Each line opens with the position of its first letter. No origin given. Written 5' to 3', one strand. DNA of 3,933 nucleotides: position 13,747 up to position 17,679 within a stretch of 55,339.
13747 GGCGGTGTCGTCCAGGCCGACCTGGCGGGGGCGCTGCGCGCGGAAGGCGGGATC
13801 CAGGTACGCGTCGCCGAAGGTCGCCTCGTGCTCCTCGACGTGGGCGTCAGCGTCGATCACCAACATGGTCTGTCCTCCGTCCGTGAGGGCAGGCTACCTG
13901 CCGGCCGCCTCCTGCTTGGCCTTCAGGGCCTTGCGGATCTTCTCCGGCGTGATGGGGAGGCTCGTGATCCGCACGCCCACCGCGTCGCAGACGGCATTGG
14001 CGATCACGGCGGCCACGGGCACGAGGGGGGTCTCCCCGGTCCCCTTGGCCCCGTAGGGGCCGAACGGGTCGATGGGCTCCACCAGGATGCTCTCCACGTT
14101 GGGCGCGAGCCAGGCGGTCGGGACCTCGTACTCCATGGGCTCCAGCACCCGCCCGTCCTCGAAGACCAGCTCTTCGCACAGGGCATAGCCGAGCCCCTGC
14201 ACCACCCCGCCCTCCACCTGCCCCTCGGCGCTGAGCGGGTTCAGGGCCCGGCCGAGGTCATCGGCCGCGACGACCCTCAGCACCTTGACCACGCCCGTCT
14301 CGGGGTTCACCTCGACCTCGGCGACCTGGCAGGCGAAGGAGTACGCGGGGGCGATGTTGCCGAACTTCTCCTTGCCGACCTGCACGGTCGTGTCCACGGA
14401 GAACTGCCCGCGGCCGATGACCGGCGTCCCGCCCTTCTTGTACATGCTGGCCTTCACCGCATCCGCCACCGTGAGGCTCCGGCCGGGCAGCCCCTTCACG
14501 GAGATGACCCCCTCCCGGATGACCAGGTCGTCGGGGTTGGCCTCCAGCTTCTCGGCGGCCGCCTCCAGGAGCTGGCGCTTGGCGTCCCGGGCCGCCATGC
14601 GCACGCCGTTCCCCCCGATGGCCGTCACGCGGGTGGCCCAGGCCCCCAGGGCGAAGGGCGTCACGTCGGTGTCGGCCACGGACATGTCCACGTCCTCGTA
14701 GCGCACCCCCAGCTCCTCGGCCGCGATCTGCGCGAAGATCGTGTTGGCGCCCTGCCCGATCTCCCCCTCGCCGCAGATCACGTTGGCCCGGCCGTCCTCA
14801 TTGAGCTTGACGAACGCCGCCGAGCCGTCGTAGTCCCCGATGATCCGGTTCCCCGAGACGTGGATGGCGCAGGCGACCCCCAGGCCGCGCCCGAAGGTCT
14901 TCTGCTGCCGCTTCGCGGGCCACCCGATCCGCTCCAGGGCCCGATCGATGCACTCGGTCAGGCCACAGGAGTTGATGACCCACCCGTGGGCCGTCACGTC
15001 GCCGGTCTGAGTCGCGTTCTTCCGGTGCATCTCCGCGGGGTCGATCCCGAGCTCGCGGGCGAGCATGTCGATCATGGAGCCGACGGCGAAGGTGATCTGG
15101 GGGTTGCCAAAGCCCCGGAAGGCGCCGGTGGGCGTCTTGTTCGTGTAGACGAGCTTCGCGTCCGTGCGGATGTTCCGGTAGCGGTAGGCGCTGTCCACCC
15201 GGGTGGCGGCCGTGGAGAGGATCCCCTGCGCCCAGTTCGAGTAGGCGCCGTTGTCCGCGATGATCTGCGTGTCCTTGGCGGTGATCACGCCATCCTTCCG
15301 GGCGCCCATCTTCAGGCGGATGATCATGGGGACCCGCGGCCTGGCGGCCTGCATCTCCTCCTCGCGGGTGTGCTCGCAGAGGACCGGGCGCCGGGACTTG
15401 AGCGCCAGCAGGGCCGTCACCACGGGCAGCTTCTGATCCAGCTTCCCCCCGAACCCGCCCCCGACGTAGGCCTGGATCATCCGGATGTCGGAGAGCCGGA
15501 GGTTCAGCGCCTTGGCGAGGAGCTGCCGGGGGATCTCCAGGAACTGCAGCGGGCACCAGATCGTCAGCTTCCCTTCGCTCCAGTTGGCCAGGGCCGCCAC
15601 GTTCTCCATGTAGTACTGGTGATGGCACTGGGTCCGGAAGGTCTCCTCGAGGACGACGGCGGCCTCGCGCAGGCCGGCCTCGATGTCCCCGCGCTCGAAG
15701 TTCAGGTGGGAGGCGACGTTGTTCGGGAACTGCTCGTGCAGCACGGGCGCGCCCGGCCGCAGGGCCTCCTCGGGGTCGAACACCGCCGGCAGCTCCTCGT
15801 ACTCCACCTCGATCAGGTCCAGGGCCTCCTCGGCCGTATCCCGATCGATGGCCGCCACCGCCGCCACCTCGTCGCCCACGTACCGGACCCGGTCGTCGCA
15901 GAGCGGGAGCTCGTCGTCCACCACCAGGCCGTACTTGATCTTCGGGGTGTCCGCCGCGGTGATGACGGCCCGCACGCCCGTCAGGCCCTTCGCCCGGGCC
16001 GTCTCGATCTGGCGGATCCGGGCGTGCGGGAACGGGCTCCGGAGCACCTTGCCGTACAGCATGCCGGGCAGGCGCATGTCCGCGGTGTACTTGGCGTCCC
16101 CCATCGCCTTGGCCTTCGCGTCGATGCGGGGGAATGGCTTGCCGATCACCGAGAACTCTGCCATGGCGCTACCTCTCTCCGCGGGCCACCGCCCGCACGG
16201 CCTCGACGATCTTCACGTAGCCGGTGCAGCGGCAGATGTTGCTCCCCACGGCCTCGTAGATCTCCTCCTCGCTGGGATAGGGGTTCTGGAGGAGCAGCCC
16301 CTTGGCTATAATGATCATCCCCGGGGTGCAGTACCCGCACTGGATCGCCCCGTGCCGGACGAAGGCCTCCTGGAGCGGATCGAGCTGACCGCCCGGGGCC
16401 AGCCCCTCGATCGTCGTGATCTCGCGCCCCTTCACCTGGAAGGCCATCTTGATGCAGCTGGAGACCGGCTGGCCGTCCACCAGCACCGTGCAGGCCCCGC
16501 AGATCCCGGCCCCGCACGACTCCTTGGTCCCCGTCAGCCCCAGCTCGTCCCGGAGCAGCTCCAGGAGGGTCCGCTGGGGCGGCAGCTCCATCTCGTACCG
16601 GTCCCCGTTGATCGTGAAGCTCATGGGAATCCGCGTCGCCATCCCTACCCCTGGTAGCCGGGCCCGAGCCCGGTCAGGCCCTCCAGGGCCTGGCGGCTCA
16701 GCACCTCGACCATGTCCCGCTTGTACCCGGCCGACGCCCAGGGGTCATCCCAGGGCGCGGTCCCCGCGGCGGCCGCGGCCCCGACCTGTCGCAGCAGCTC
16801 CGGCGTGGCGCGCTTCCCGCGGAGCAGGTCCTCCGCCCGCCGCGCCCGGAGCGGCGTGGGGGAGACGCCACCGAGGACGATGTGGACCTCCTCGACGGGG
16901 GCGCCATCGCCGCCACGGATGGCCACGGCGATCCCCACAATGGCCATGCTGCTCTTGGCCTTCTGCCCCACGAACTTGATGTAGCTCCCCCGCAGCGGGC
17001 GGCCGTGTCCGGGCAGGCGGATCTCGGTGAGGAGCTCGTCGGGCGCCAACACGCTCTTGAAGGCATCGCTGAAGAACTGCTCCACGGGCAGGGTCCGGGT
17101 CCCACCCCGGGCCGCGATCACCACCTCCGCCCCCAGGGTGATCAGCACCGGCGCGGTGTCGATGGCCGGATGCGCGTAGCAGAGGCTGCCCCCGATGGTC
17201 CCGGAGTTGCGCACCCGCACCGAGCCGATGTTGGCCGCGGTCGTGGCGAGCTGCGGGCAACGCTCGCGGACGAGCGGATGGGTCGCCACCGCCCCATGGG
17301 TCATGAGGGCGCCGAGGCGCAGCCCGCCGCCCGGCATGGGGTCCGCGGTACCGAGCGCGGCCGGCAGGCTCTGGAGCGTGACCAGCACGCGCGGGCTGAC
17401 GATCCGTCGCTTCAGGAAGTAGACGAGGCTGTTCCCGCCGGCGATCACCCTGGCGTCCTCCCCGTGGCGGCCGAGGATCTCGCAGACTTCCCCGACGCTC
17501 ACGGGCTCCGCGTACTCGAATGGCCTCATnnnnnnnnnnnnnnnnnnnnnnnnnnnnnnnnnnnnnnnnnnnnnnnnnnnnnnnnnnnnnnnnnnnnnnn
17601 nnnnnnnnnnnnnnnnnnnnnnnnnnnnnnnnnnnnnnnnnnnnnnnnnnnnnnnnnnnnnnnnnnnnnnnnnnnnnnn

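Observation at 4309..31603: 27-kb single-strand catabolic supercluster for an N-heteroaromatic substrate, lacking the canonical lower pathway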

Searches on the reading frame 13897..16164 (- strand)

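Call 7: search_protein_families(library=pfam, proteins=[window:13897-16164:-], max_evalue=0.01)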
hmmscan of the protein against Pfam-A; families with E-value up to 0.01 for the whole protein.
window:13897-16164:- (756 aa): 3 families
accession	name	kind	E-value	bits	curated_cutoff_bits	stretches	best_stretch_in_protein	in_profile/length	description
PF02738.23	MoCoBD_1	-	1.3e-76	257.4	27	1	142-384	1-244/244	Molybdopterin cofactor-binding domain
PF20256.3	MoCoBD_2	-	9.4e-75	252.2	27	1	409-685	2-280/283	Molybdopterin cofactor-binding domain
PF01315.27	Ald_Xan_dh_C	-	1.2e-30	106.4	31.3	1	22-126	2-110/110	Aldehyde oxidase and xanthine dehydrogenase, a/b hammerhead domain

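Call 9: search_protein_families(library=ncbifam, proteins=[window:13897-16164:-], max_evalue=0.001)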
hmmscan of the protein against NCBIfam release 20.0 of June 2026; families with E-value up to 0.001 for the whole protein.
window:13897-16164:- (756 aa): 13 families
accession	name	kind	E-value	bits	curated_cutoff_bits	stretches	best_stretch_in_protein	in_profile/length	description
TIGR03194.1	4hydrxCoA_A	equivalog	6.4e-204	679.5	994.55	1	12-747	2-746/746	4-hydroxybenzoyl-CoA reductase subunit alpha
NF043082.1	XdhA_XDHase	equivalog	8.2e-178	592.9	780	1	7-750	1-755/758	xanthine dehydrogenase subunit XdhA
NF007426.0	PRK09970.1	equivalog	1.5e-171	572.2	916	1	4-749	3-757/761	xanthine dehydrogenase molybdenum-binding subunit XdhA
TIGR03196.1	pucD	equivalog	1.2e-149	500.1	783.65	1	6-743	2-754/763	xanthine dehydrogenase subunit D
NF041018.1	glyceraldDH_alpha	equivalog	5.2e-134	448.3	790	1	6-743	2-740/741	glyceraldehyde dehydrogenase subunit alpha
TIGR03311.1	Se_dep_XDH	equivalog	1.6e-124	416.9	830.45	2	6-542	161-688/848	selenium-dependent xanthine dehydrogenase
NF040766.1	CODH_aero_grp5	exception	6.7e-111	371.8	950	1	6-743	4-781/785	aerobic carbon-monoxide dehydrogenase large subunit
NF045668.1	pterin_aldehy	equivalog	3.3e-106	356.4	1100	2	5-535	173-717/905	molybdopterin-dependent aldehyde oxidoreductase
TIGR02416.1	CO_dehy_Mo_lg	equivalog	1.3e-99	334.5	991.15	1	22-744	8-768/770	aerobic carbon-monoxide dehydrogenase large subunit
NF041671.1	peri_hyde_PaoC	equivalog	8.7e-99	331.8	1180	1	4-748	15-732/735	aldehyde oxidoreductase molybdenum-binding subunit PaoC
TIGR03313.1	Se_sel_red_Mo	hypoth_equivalog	1e-96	324.7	1101.9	2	148-748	351-950/951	molybdopterin-dependent oxidoreductase Mo/Fe-S-binding subunit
TIGR02965.1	xanthine_xdhB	equivalog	4.5e-90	302.9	849.5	1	16-748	10-755/758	xanthine dehydrogenase molybdopterin binding subunit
TIGR02969.1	mam_aldehyde_ox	subfamily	2.8e-48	164.2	1912.3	1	7-750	576-1310/1330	aldehyde oxidase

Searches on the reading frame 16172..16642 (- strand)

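Call 7: search_protein_families(library=pfam, proteins=[window:16172-16642:-], max_evalue=0.01)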
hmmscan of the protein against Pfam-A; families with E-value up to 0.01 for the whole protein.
window:16172-16642:- (157 aa): 3 families
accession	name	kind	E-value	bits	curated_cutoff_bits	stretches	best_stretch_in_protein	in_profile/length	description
PF01799.25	Fer2_2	-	9.1e-31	106.3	30.3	1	77-150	1-75/75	[2Fe-2S] binding domain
PF00111.32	Fer2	-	4.4e-10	39.8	21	1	9-62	1-54/77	2Fe-2S iron-sulfur cluster binding domain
PF13085.11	Fer2_3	-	1.9e-07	31.5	27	1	40-81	49-84/107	2Fe-2S iron-sulfur cluster binding domain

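Call 10: search_protein_families(library=ncbifam, proteins=[window:16172-16642:-], max_evalue=0.001)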
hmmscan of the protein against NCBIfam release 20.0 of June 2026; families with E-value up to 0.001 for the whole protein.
window:16172-16642:- (157 aa): 16 families
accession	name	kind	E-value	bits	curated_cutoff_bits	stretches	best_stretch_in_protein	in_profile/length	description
NF041020.1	glyceraldDH_gamma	equivalog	2.2e-56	190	290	1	5-154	11-160/164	glyceraldehyde dehydrogenase subunit gamma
TIGR03198.1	pucE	equivalog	2.1e-55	186.4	254.3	1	6-154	3-150/151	xanthine dehydrogenase subunit E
TIGR03193.1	4hydroxCoAred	equivalog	1.5e-52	177.5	257.8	1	9-153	4-148/148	4-hydroxybenzoyl-CoA reductase subunit gamma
NF043084.2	XdhC_XDHase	equivalog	1.6e-50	170.5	217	1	7-152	3-149/151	xanthine dehydrogenase subunit XdhC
NF045668.1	pterin_aldehy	equivalog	9.9e-47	159.6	1100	1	8-154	4-153/905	molybdopterin-dependent aldehyde oxidoreductase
TIGR03311.1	Se_dep_XDH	equivalog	1.6e-46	158.9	830.45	1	9-153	3-144/848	selenium-dependent xanthine dehydrogenase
NF008514.0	PRK11433.1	equivalog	3.1e-43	147.8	322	2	5-113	51-159/218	aldehyde dehydrogenase iron-sulfur subunit PaoA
NF007387.0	PRK09908.1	equivalog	5.5e-43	146.1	212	1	5-154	7-157/159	xanthine dehydrogenase iron sulfur-binding subunit XdhC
TIGR02963.1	xanthine_xdhA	equivalog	3.7e-39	134.6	467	1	9-153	3-158/468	xanthine dehydrogenase small subunit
TIGR02969.1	mam_aldehyde_ox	subfamily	4.5e-29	100.6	1912.3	1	9-154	5-162/1330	aldehyde oxidase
TIGR03313.1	Se_sel_red_Mo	hypoth_equivalog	4.9e-14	51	1101.9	1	9-150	1-142/951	molybdopterin-dependent oxidoreductase Mo/Fe-S-binding subunit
NF004616.0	PRK05950.1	subfamily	3.7e-05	23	228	1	38-76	53-91/238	succinate dehydrogenase iron-sulfur subunit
NF010071.0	PRK13552.1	equivalog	0.00025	20.4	264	1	42-76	56-90/241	fumarate reductase iron-sulfur subunit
TIGR00384.1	dhsB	subfamily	0.00036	20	88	1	38-81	44-87/222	succinate dehydrogenase and fumarate reductase iron-sulfur protein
NF009226.0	PRK12576.1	equivalog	0.00037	19.9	344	1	39-74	56-91/317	succinate dehydrogenase/fumarate reductase iron-sulfur subunit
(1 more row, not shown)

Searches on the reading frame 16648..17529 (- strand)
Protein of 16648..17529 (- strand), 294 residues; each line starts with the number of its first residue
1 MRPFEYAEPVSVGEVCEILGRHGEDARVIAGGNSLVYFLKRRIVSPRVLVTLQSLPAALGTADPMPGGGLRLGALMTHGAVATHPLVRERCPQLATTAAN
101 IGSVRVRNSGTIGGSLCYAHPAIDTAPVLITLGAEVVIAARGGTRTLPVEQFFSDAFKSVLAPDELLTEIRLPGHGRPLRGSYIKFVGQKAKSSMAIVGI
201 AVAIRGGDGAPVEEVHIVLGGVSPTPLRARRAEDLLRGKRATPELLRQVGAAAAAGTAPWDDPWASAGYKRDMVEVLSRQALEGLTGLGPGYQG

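Call 7: search_protein_families(library=pfam, proteins=[window:16648-17529:-], max_evalue=0.01)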
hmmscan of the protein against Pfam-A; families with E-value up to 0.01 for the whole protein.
window:16648-17529:- (294 aa): 2 families
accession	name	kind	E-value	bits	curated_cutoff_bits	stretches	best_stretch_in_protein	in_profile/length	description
PF00941.27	FAD_binding_5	-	1.2e-42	146.1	27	1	3-173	2-168/170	FAD binding domain in molybdopterin dehydrogenase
PF03450.22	CO_deh_flav_C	-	5.7e-19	68.6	25.5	1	191-283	9-100/102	CO dehydrogenase flavoprotein C-terminal domain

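Call 10: search_protein_families(library=ncbifam, proteins=[window:16648-17529:-], max_evalue=0.001)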
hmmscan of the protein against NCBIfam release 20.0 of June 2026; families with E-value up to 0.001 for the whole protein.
window:16648-17529:- (294 aa): 8 families
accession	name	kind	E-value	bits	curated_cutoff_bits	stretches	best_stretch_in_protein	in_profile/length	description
NF041019.1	glyceraldDH_beta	equivalog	1.4e-62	211.5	350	1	3-283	5-278/280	glyceraldehyde dehydrogenase subunit beta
NF043083.1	XdhB_XDHase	equivalog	4.1e-45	154.1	310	1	5-283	6-281/289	xanthine dehydrogenase subunit XdhB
NF007427.0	PRK09971.1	equivalog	6.1e-41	140.5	287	1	5-283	6-281/292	xanthine dehydrogenase FAD-binding subunit XdhB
TIGR02963.1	xanthine_xdhA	equivalog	1.4e-30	106.4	467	1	7-277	196-460/468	xanthine dehydrogenase small subunit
TIGR03195.1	4hydrxCoA_B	equivalog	4.5e-26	91.7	404.55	2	117-283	153-317/321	4-hydroxybenzoyl-CoA reductase subunit beta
TIGR03199.1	pucC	equivalog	1e-20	74.2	306.05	1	25-273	16-257/264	xanthine dehydrogenase subunit C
TIGR03312.1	Se_sel_red_FAD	hypoth_equivalog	5.9e-13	48.6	241.5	1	6-277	4-242/257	molybdopterin-dependent oxidoreductase FAD-binding subunit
TIGR02969.1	mam_aldehyde_ox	subfamily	1.1e-09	36.3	1912.3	1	102-246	341-486/1330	aldehyde oxidase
